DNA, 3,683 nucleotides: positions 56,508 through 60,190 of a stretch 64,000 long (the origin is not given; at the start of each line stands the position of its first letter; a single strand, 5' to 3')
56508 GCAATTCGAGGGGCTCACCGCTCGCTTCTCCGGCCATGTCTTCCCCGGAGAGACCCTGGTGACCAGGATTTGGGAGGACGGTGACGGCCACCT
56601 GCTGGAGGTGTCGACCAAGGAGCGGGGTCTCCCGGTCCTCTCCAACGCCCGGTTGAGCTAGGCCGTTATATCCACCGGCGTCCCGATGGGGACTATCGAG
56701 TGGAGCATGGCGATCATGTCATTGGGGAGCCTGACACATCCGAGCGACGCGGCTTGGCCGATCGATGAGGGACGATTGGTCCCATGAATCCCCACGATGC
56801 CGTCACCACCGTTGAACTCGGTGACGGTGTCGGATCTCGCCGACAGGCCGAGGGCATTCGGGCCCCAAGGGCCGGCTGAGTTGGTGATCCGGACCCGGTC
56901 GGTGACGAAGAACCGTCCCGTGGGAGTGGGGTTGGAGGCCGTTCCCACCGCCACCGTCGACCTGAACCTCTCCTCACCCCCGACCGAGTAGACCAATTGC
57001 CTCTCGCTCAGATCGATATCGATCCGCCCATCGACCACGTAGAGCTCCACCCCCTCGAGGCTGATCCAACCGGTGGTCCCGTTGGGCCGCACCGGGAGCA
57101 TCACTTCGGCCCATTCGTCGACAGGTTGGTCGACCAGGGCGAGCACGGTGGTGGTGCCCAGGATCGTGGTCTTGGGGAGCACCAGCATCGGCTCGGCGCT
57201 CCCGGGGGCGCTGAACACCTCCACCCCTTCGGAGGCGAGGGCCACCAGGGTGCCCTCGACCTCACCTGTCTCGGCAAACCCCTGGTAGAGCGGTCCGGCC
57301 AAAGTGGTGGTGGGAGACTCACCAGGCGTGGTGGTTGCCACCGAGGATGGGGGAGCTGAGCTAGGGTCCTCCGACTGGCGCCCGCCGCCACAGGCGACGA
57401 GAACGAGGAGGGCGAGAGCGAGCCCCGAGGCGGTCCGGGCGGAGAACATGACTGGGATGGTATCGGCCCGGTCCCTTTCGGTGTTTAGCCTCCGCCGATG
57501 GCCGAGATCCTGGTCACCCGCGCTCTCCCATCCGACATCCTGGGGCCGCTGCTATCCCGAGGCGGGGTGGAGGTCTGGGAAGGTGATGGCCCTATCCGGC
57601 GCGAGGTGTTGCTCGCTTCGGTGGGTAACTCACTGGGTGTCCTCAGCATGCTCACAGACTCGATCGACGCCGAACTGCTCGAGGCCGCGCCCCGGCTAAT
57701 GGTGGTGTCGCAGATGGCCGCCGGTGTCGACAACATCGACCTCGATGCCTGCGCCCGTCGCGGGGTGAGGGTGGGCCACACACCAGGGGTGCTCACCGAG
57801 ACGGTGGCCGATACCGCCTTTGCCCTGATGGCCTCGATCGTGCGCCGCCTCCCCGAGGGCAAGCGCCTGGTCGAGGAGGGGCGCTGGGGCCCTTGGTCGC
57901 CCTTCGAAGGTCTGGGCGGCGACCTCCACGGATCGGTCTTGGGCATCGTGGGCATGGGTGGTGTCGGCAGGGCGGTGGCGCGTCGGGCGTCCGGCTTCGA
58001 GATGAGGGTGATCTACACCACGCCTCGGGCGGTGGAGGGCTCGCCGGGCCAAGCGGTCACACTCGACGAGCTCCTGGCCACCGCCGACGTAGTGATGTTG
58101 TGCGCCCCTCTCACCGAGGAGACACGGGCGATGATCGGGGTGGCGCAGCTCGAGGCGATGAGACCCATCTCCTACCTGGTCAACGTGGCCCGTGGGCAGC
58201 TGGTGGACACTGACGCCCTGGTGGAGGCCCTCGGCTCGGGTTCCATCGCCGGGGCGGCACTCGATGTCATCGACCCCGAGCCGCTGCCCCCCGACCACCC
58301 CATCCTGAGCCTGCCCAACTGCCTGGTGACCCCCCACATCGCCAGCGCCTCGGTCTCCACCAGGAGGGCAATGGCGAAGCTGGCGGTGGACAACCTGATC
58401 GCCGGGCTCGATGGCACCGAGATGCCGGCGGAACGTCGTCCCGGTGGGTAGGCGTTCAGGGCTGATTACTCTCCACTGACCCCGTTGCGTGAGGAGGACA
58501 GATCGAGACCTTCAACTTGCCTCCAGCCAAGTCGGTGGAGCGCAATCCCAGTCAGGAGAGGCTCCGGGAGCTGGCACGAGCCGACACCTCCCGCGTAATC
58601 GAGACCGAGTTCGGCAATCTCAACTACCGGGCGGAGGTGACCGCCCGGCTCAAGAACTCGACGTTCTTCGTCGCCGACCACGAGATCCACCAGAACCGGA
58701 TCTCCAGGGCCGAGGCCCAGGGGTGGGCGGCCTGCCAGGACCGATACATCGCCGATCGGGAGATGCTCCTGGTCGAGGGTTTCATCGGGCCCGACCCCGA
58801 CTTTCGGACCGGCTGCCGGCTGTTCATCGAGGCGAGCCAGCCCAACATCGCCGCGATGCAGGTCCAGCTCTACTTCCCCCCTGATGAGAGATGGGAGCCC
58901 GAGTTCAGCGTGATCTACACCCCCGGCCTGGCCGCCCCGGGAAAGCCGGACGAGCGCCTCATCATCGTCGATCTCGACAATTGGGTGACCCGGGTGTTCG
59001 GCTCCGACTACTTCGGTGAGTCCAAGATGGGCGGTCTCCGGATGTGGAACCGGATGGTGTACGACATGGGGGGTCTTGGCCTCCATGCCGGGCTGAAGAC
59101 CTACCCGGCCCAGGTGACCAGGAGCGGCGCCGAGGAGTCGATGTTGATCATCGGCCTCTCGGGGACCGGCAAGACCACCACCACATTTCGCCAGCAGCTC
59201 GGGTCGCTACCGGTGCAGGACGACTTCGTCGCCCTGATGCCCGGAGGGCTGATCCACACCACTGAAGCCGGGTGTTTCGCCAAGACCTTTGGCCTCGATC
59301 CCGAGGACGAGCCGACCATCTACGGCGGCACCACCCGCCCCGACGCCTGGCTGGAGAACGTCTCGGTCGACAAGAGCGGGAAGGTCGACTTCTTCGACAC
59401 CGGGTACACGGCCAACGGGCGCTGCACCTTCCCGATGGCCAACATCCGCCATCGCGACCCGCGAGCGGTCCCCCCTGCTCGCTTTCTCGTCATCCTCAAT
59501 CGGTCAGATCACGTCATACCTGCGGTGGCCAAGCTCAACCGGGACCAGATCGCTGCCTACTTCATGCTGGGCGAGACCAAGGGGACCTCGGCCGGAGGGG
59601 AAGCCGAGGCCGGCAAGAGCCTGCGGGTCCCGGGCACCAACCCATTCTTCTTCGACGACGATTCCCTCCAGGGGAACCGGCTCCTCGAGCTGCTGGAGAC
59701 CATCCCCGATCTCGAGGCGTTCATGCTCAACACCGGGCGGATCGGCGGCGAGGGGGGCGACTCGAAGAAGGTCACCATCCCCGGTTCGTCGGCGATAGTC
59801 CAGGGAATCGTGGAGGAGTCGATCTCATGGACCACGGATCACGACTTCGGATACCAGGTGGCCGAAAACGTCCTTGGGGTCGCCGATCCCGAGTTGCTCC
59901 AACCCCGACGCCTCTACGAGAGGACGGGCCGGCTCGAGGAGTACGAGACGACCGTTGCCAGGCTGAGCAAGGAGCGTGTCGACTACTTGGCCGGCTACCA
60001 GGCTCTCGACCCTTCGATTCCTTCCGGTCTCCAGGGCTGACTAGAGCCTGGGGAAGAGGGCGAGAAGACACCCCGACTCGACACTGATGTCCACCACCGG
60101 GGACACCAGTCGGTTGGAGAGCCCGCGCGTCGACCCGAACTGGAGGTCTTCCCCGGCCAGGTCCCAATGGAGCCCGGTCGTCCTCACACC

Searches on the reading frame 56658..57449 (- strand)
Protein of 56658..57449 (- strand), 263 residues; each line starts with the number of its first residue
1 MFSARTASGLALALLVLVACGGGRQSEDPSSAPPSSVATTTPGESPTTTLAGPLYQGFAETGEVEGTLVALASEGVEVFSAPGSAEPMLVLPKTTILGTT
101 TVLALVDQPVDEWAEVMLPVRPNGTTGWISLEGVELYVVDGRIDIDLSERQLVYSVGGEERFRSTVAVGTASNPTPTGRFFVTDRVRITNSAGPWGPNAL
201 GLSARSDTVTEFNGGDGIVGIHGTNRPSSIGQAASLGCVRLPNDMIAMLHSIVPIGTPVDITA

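Call 31: search_protein_families(library=pfam, proteins=[window:56658-57449:-], max_evalue=0.001)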
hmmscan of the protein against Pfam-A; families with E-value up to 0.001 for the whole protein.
window:56658-57449:- (263 aa): 1 family
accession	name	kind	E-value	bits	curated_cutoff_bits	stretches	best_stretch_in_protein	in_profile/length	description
PF03734.19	YkuD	-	4e-19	70.1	23.4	1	141-261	2-146/146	L,D-transpeptidase catalytic domain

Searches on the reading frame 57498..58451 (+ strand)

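Call 31: search_protein_families(library=pfam, proteins=[window:57498-58451:+], max_evalue=0.001)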
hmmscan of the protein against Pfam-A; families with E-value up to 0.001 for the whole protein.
window:57498-58451:+ (317 aa): 2 families
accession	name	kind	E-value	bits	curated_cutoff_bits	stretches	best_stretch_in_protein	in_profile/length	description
PF02826.25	2-Hacid_dh_C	-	9.5e-59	198.2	25.1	1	108-282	1-178/178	D-isomer specific 2-hydroxyacid dehydrogenase, NAD binding domain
PF00389.36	2-Hacid_dh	-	7.8e-26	90.8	24.6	1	4-310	1-130/134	D-isomer specific 2-hydroxyacid dehydrogenase, catalytic domain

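Call 32: search_protein_families(library=ncbifam, proteins=[window:57498-58451:+], max_evalue=0.001)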
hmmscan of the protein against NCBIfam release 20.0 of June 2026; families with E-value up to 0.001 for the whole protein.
window:57498-58451:+ (317 aa): 21 families
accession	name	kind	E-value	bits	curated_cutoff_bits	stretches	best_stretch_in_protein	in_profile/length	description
NF009714.1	PRK13243.1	equivalog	2.6e-88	296.5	455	1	3-310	4-319/332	glyoxylate reductase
NF011938.0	PRK15409.1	equivalog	2.6e-69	233.7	492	1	4-307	5-312/324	glyoxylate/hydroxypyruvate reductase GhrB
TIGR01327.1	PGDH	equivalog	1.2e-56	192.6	454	1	7-305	5-302/525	phosphoglycerate dehydrogenase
NF005069.0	PRK06487.1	equivalog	3.8e-56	190.5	448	1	55-306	58-313/320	2-hydroxyacid dehydrogenase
NF041369.1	Dhydh_Halo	equivalog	8.1e-48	163.2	400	1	70-300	59-291/305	D-2-hydroxyacid dehydrogenase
NF005387.0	PRK06932.1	equivalog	3.1e-46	157.8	492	1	57-299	56-305/314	2-hydroxyacid dehydrogenase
NF006263.0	PRK08410.1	equivalog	4.6e-46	157.6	389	1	56-300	53-303/311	D-2-hydroxyacid dehydrogenase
NF008759.0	PRK11790.1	equivalog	5.8e-43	147.1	404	1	55-298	65-311/410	phosphoglycerate dehydrogenase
NF005750.0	PRK07574.1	equivalog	5.6e-41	140.9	329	1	57-294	105-347/386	NAD-dependent formate dehydrogenase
NF000492.1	vanH_gen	exception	1.2e-32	113.3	540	1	68-261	68-255/312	D-lactate dehydrogenase VanH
NF001309.0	PRK00257.1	equivalog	9.7e-31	107.1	434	1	140-301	111-275/379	4-phosphoerythronate dehydrogenase PdxB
NF000371.1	vanH_Agroup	exception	8.4e-27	94.2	700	1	67-261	72-260/322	VanH-A/VanH-Pt family D-lactate dehydrogenase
NF000004.1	vanH-D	exception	2.5e-26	92.6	550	1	69-261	75-261/323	D-lactate dehydrogenase VanH-D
NF005027.0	PRK06436.1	equivalog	1.1e-25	90.4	261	1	69-306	52-282/303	2-hydroxyacid dehydrogenase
NF000112.1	vanH-Amyco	exception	1.6e-25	90.1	625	1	45-261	76-284/348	VanH-AOV family D-lactate dehydrogenase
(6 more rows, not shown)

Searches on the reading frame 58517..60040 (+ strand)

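Call 31: search_protein_families(library=pfam, proteins=[window:58517-60040:+], max_evalue=0.001)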
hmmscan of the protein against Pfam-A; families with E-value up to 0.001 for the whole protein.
window:58517-60040:+ (507 aa): 1 family
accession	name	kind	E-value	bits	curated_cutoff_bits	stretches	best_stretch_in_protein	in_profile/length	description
PF01293.25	PEPCK_ATP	-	1.7e-62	212.1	26.5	1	6-456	2-463/465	Phosphoenolpyruvate carboxykinase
